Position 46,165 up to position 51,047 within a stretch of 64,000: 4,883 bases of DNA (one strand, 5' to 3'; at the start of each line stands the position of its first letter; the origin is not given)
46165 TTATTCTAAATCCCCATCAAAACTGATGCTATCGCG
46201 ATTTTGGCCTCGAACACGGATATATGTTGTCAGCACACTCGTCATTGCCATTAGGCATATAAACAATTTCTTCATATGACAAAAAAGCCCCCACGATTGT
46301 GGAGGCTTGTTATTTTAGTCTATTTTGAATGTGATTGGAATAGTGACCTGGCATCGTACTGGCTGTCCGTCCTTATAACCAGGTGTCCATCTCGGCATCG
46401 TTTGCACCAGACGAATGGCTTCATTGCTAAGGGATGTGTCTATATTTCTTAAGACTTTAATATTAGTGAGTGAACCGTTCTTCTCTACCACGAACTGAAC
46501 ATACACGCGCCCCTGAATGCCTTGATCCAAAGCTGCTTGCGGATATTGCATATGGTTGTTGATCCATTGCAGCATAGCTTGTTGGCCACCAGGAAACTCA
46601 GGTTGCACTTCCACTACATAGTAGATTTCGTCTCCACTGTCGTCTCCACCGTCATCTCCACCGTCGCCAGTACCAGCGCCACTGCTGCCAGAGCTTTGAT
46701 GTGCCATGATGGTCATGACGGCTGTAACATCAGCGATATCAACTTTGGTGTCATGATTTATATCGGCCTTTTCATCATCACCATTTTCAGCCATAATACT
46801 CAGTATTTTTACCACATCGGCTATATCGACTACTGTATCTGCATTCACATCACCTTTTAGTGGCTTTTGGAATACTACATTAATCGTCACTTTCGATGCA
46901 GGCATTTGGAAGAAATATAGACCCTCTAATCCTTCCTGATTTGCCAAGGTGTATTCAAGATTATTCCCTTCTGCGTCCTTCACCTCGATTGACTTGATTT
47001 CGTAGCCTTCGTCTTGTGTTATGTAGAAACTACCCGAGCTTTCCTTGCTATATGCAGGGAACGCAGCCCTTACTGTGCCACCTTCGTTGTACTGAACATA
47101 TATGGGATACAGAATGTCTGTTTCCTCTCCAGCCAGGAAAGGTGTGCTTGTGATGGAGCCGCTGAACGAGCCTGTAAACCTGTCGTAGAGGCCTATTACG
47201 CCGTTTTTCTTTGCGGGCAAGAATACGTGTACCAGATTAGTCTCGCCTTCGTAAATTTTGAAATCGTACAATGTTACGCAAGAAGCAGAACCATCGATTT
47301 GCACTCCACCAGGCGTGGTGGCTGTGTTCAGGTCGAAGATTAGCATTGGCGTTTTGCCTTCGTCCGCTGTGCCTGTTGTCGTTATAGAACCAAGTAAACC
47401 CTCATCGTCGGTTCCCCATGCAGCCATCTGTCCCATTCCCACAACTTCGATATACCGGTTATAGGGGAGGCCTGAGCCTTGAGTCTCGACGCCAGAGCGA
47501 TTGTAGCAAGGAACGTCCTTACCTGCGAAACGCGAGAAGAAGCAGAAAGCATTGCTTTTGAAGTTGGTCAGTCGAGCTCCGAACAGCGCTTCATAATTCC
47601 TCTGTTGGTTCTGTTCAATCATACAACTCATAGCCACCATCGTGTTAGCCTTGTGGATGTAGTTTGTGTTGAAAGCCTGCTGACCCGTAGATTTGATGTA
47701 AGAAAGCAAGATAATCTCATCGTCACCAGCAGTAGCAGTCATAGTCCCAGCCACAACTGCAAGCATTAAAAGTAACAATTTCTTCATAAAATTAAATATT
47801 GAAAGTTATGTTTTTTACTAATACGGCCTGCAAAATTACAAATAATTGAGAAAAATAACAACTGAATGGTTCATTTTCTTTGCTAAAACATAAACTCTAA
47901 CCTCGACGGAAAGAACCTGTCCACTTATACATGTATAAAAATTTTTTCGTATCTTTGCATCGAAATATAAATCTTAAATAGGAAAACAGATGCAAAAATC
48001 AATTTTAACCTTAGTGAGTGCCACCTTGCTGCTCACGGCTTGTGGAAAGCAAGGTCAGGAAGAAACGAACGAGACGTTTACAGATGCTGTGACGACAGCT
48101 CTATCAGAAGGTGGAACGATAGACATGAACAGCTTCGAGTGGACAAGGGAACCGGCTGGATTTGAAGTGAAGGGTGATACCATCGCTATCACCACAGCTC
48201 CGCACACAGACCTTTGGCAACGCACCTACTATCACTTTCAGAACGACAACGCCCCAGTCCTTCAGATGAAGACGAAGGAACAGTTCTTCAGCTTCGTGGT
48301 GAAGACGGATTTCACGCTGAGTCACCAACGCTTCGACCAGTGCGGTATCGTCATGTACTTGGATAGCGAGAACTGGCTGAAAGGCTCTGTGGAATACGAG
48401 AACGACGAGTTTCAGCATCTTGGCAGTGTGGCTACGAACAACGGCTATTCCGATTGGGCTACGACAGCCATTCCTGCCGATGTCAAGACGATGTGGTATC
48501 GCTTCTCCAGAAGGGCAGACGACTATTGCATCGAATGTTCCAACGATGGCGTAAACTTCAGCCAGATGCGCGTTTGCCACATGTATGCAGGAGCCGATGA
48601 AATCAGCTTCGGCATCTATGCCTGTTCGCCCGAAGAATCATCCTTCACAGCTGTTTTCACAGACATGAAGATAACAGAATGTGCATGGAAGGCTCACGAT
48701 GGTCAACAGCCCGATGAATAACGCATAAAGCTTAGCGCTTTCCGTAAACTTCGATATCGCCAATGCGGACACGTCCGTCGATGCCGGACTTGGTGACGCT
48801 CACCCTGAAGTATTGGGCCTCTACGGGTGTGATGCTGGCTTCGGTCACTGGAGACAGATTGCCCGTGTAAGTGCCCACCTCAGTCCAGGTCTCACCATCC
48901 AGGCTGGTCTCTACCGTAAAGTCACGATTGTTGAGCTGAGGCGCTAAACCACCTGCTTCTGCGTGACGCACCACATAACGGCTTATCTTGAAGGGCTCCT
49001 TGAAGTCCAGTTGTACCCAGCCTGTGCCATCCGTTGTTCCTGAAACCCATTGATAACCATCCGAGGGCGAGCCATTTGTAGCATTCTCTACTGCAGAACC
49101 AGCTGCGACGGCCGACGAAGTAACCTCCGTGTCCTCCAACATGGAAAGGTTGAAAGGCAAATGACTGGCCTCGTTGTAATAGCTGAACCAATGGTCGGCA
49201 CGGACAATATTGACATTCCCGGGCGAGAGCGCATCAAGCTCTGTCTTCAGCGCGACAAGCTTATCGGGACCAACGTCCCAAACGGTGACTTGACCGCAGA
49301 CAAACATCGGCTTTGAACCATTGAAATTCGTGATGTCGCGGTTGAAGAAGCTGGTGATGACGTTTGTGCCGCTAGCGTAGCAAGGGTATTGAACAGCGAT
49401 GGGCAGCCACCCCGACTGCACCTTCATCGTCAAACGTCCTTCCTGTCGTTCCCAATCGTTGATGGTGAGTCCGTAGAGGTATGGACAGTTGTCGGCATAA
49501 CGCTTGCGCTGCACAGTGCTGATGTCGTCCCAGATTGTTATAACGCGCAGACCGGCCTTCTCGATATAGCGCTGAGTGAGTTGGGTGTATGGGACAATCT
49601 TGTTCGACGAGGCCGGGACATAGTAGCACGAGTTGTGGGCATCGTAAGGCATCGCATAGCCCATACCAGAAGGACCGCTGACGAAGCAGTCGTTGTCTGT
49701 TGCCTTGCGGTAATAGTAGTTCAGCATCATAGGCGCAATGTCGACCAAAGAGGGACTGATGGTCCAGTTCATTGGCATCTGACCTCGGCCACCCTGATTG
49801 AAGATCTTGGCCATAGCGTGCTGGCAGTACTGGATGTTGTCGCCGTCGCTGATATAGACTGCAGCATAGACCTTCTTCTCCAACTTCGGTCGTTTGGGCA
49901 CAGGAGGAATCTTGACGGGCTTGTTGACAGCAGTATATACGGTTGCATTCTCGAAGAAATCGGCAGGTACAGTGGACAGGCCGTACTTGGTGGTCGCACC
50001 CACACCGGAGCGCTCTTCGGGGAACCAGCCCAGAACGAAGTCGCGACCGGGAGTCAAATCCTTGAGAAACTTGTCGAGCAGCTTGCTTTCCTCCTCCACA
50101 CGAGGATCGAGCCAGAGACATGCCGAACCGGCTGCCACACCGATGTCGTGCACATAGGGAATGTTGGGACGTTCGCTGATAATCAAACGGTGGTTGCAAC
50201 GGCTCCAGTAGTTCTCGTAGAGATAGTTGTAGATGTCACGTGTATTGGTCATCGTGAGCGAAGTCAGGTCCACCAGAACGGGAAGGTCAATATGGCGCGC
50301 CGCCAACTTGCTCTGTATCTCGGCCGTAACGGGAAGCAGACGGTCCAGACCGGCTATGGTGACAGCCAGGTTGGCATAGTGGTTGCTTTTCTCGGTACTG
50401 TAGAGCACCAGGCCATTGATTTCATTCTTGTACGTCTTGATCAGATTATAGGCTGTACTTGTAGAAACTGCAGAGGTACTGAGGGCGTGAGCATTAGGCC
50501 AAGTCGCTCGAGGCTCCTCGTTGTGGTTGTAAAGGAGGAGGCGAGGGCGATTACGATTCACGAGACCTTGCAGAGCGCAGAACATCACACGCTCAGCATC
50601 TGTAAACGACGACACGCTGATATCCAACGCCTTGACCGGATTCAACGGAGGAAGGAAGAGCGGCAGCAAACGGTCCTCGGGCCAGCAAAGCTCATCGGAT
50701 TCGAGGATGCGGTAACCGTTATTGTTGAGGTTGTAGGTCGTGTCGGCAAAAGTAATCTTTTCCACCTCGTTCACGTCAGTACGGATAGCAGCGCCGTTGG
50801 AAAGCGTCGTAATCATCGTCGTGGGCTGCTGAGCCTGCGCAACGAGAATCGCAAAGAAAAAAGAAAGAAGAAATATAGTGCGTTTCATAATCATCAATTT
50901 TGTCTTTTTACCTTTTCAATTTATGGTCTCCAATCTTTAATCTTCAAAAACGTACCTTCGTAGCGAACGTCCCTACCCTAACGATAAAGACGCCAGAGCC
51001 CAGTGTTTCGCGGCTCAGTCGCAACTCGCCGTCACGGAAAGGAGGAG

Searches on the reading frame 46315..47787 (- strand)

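Call 54: search_protein_families(library=pfam, proteins=[window:46315-47787:-], max_evalue=0.00001)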
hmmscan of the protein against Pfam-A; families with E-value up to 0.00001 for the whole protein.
window:46315-47787:- (490 aa): 1 family
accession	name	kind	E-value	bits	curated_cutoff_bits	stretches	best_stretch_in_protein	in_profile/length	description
PF03544.19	TonB_C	-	9.8e-22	77.7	24.6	1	412-489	2-79/79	Gram-negative bacterial TonB protein C-terminal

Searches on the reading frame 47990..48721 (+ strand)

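Call 54: search_protein_families(library=pfam, proteins=[window:47990-48721:+], max_evalue=0.00001)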
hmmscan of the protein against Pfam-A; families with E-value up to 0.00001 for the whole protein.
window:47990-48721:+ (243 aa): 2 families
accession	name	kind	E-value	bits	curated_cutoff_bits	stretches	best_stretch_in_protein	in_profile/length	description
PF07081.18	DUF1349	-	1.8e-64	217.1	32.4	1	51-231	1-179/179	Protein of unknown function (DUF1349)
PF17851.8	GH43_C2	-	8.8e-07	29.3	22.7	1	96-224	54-198/203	Beta xylosidase C-terminal Concanavalin A-like domain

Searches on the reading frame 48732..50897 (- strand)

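Call 54: search_protein_families(library=pfam, proteins=[window:48732-50897:-], max_evalue=0.00001)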
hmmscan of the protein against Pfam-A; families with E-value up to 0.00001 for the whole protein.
window:48732-50897:- (721 aa): 5 families
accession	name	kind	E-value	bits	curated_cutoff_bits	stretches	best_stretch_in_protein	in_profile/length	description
PF14323.11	GxGYxYP_C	-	1.4e-42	146.7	27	1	341-573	1-240/242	GxGYxYP putative glycoside hydrolase C-terminal domain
PF00754.31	F5_F8_type_C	-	7.3e-15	55.7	28.2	1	593-703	3-114/127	F5/8 type C domain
PF22633.2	F5_F8_type_C_2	-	3.7e-13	50.3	27.8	1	605-699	1-91/91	NedA-like, galactose-binding domain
PF20958.2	GxGYxYP_N_3rd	-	1.7e-11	44.5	24.4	1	238-322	3-90/91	GxGYxYP third domain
PF20957.2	GxGYxYP_N_2nd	-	3.4e-11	43.6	24.5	1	160-234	1-68/68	GxGYxYP_N second domain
